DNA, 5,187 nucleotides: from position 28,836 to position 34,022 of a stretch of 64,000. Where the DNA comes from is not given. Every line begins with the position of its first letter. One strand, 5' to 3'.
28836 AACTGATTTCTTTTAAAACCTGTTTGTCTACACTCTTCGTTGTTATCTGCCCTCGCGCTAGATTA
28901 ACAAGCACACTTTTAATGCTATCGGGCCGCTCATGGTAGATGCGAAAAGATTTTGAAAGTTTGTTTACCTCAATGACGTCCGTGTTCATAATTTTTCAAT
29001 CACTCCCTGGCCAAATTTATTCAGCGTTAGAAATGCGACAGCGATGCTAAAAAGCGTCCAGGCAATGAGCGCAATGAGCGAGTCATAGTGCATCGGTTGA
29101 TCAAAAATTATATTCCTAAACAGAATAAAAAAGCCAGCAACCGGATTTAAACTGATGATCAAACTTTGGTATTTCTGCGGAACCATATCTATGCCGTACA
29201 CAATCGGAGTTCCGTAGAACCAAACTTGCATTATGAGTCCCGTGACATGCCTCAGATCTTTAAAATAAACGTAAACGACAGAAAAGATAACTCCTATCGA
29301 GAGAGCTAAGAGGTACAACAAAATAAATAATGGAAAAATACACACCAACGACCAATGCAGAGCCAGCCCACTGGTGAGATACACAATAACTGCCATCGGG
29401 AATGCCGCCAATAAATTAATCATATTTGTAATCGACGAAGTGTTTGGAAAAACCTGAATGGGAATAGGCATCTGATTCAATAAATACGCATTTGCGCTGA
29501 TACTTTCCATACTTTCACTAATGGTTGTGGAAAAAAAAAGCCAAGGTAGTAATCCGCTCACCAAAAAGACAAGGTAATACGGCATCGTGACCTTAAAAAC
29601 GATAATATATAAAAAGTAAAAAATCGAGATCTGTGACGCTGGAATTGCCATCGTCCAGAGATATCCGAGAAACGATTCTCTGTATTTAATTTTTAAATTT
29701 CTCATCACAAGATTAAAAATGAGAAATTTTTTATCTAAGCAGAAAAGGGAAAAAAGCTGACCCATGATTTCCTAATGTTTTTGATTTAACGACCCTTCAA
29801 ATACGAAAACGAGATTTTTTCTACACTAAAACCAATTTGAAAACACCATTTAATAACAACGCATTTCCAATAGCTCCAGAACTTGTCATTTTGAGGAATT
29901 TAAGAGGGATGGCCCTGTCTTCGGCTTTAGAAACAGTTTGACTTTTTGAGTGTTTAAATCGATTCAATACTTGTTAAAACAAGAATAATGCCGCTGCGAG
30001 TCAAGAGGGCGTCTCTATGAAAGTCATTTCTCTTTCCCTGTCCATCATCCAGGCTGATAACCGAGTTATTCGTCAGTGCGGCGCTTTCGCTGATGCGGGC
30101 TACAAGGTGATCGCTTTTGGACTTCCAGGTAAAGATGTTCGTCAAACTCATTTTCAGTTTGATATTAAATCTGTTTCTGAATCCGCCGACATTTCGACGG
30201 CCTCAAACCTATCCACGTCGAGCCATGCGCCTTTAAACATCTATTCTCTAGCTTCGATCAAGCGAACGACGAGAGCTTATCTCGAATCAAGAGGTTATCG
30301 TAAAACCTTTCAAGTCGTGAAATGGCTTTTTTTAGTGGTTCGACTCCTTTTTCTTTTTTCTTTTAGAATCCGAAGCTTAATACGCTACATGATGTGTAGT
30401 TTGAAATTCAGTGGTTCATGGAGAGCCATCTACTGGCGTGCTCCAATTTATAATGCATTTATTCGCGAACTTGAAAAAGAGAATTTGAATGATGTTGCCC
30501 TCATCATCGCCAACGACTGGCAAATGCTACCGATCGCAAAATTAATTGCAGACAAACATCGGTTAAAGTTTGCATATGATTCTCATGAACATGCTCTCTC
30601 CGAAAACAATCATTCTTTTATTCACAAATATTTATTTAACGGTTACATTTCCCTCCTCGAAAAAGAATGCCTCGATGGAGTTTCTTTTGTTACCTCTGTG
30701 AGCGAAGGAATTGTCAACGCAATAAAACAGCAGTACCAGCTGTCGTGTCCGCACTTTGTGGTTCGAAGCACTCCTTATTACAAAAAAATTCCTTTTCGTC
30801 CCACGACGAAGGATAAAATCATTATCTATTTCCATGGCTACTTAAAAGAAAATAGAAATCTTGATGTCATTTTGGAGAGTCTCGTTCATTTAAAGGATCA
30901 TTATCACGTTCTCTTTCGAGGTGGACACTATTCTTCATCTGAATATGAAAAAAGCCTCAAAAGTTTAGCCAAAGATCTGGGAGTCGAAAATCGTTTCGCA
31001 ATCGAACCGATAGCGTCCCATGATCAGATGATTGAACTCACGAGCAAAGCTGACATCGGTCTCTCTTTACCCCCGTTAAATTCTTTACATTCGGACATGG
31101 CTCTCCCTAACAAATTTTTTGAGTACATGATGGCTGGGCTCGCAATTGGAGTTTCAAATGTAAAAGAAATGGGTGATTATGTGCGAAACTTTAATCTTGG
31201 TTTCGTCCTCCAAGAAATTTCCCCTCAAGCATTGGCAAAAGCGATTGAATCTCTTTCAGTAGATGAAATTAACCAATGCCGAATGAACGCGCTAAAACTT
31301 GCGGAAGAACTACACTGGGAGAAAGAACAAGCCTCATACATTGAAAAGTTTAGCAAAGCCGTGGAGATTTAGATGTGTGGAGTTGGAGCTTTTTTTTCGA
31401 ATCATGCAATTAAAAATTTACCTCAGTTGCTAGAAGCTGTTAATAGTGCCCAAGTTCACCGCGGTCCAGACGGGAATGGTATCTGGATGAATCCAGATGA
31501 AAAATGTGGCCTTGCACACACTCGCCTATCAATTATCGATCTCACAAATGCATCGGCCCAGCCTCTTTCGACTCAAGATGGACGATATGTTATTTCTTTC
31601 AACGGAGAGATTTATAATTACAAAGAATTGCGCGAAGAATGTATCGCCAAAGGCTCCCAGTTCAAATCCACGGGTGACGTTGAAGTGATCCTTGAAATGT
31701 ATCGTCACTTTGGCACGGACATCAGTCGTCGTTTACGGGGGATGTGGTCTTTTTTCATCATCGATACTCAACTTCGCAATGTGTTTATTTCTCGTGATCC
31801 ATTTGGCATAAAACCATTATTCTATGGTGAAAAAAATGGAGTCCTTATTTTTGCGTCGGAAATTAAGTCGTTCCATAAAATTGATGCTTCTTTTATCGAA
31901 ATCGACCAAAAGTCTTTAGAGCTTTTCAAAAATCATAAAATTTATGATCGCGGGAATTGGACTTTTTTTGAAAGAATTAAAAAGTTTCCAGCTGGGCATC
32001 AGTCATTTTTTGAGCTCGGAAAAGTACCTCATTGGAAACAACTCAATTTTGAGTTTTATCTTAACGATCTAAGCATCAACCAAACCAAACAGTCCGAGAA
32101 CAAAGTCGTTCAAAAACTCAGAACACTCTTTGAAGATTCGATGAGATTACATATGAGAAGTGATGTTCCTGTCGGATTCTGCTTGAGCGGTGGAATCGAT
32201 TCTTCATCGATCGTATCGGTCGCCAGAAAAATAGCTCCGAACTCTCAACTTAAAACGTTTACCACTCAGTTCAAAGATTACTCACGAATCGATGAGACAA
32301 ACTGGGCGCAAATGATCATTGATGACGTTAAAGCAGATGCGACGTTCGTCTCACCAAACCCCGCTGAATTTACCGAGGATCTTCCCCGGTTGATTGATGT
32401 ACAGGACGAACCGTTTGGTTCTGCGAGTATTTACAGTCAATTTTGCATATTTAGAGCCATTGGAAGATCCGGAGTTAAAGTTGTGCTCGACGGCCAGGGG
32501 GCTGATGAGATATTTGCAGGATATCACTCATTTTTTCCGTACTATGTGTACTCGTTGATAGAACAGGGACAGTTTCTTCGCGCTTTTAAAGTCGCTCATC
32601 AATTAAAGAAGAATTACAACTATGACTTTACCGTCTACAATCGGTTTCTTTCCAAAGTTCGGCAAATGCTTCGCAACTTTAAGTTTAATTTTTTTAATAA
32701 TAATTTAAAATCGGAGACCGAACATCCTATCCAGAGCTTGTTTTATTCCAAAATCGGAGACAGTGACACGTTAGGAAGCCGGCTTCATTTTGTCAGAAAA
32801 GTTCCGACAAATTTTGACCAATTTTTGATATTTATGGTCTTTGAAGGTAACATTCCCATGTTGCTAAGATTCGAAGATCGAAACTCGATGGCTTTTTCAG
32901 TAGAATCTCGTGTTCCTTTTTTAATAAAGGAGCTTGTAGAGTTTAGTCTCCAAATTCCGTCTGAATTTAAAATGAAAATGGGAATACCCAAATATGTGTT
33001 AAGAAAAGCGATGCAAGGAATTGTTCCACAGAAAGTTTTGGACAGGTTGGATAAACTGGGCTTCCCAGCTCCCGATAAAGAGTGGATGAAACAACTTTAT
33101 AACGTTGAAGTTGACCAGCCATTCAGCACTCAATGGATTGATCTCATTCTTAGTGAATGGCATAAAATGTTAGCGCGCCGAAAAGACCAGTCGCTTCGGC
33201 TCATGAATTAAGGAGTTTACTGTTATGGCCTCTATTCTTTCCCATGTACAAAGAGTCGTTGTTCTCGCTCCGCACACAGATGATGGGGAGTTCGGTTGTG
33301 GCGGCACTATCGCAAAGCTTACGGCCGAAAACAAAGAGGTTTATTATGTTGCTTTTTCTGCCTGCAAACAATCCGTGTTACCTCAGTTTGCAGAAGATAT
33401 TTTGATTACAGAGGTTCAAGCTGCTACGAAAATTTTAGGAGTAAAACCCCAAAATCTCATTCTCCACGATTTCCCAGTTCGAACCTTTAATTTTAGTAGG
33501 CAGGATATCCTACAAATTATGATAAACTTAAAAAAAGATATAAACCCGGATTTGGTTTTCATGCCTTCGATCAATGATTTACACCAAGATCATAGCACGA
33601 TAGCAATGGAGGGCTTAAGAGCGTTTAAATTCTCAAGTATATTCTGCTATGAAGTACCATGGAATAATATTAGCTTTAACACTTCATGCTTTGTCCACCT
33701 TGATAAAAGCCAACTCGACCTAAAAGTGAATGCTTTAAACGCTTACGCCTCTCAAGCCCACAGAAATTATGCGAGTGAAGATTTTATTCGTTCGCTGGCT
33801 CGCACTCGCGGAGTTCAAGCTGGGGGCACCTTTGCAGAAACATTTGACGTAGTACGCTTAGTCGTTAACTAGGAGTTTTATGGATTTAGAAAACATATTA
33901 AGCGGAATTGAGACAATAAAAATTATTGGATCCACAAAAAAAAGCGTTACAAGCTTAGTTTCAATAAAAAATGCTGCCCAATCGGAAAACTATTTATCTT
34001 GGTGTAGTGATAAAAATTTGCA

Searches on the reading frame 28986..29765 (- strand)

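Call 89: search_protein_families(library=pfam, proteins=[window:28986-29765:-], max_evalue=0.00001)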
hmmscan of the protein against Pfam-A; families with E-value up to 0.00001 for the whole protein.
window:28986-29765:- (259 aa): 1 family
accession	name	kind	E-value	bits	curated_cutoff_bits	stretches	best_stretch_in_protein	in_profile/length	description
PF01061.29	ABC2_membrane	-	4.6e-08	33.3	26.9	1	16-221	3-211/211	ABC-2 type transporter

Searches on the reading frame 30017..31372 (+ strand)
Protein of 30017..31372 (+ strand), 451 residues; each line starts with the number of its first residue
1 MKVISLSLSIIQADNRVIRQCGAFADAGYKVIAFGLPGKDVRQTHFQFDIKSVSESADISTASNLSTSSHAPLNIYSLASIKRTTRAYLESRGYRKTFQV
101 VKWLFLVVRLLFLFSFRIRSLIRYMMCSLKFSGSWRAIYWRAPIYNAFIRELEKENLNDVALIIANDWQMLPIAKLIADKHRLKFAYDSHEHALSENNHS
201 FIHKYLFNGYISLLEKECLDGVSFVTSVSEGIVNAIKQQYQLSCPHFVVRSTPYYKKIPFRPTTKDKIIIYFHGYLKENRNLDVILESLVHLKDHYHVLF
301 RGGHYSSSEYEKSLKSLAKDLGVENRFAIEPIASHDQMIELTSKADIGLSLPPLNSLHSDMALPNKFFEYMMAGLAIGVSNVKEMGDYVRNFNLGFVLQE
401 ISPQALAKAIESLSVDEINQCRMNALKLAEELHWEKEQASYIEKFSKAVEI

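Call 89: search_protein_families(library=pfam, proteins=[window:30017-31372:+], max_evalue=0.00001)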
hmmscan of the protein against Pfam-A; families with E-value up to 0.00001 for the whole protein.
window:30017-31372:+ (451 aa): 2 families
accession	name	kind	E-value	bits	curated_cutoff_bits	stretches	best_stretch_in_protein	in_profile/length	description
PF00534.26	Glycos_transf_1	-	5.2e-13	49.3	26.4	1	264-420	12-162/172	Glycosyl transferases group 1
PF13692.12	Glyco_trans_1_4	-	4.1e-09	37.3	27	1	269-413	3-139/142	Glycosyl transferases group 1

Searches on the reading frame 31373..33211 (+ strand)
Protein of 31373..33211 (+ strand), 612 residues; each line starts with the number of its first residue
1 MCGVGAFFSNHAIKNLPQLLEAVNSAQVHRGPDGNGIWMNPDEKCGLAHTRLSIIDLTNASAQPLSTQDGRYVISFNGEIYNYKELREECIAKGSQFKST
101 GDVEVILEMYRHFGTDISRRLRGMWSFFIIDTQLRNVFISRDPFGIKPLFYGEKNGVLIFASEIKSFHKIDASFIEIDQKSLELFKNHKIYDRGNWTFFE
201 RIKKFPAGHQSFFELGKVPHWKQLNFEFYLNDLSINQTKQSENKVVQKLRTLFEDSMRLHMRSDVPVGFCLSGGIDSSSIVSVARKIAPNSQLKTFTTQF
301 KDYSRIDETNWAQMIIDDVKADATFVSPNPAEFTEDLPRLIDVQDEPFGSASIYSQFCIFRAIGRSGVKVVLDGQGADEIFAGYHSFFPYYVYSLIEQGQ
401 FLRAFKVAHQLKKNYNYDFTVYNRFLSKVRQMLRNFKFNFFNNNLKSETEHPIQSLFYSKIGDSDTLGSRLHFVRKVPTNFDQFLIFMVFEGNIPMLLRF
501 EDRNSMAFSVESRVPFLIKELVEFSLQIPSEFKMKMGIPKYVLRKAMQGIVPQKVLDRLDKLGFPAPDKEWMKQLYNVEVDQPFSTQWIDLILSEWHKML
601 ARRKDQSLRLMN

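Call 89: search_protein_families(library=pfam, proteins=[window:31373-33211:+], max_evalue=0.00001)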
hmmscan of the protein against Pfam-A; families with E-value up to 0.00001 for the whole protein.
window:31373-33211:+ (612 aa): 3 families
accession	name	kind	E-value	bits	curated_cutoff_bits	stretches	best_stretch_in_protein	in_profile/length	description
PF00733.27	Asn_synthase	-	1.4e-72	245.8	21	1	248-576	1-300/354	Asparagine synthase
PF13537.11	GATase_7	-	1.4e-40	138.5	25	1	49-168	1-122/123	Glutamine amidotransferase domain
PF13522.11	GATase_6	-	5.7e-40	136.8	27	1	32-163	1-130/130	Glutamine amidotransferase domain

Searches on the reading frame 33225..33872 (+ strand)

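Call 89: search_protein_families(library=pfam, proteins=[window:33225-33872:+], max_evalue=0.00001)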
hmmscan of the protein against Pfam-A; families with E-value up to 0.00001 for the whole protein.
window:33225-33872:+ (215 aa): 1 family
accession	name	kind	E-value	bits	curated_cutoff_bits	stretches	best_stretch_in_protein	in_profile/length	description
PF02585.22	PIG-L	-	1e-16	62.1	28.2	1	12-128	1-123/129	GlcNAc-PI de-N-acetylase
